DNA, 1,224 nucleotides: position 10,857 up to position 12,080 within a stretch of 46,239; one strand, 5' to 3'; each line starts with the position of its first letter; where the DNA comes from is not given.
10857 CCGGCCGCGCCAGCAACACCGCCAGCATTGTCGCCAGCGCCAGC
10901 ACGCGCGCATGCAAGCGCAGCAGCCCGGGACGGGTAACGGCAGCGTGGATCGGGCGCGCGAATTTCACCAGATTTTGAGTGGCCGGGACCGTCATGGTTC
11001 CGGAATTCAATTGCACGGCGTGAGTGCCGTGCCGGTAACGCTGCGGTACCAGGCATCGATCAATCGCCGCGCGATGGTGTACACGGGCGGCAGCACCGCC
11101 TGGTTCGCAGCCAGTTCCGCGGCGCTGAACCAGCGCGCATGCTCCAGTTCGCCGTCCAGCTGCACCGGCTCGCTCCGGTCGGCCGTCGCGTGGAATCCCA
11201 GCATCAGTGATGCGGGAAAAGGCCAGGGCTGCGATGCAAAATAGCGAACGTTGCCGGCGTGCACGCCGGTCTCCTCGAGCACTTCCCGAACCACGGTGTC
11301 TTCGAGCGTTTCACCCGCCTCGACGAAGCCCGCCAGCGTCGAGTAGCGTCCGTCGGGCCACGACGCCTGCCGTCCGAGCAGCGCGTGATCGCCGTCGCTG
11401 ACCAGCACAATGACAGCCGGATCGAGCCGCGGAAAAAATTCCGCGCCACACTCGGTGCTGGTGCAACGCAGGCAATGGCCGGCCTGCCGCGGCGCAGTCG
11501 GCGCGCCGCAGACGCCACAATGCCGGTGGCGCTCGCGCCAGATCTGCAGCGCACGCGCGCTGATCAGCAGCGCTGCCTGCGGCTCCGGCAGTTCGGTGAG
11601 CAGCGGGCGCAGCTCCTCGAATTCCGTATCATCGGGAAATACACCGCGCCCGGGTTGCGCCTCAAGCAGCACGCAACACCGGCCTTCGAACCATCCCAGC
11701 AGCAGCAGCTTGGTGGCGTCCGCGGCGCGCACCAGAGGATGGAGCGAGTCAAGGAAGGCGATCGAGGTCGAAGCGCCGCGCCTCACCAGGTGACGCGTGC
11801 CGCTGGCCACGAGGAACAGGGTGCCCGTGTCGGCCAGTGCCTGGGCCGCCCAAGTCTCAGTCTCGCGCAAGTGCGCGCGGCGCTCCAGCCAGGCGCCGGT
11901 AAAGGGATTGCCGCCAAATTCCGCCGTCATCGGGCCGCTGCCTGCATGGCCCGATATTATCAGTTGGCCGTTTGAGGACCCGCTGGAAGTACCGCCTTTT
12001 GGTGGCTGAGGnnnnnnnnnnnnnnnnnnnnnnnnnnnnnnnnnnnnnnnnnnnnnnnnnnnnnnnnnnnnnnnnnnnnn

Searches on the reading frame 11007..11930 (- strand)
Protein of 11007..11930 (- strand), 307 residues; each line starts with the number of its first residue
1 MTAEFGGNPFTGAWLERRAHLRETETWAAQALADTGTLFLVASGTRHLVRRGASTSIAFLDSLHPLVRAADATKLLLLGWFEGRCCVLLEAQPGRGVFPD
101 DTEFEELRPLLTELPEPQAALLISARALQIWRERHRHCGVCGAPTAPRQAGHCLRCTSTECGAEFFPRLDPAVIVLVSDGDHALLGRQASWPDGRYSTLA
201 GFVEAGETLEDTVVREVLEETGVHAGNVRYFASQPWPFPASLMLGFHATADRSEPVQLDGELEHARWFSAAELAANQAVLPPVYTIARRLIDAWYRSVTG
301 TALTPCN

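Call 60: search_protein_families(library=ncbifam, proteins=[window:11007-11930:-], max_evalue=1e-10)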
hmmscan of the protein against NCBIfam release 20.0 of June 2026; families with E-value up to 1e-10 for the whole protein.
window:11007-11930:- (307 aa): 1 family
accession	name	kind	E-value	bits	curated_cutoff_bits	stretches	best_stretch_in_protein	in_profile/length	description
NF001299.0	PRK00241.1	equivalog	2e-70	237.2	158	1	72-297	45-258/263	NAD(+) diphosphatase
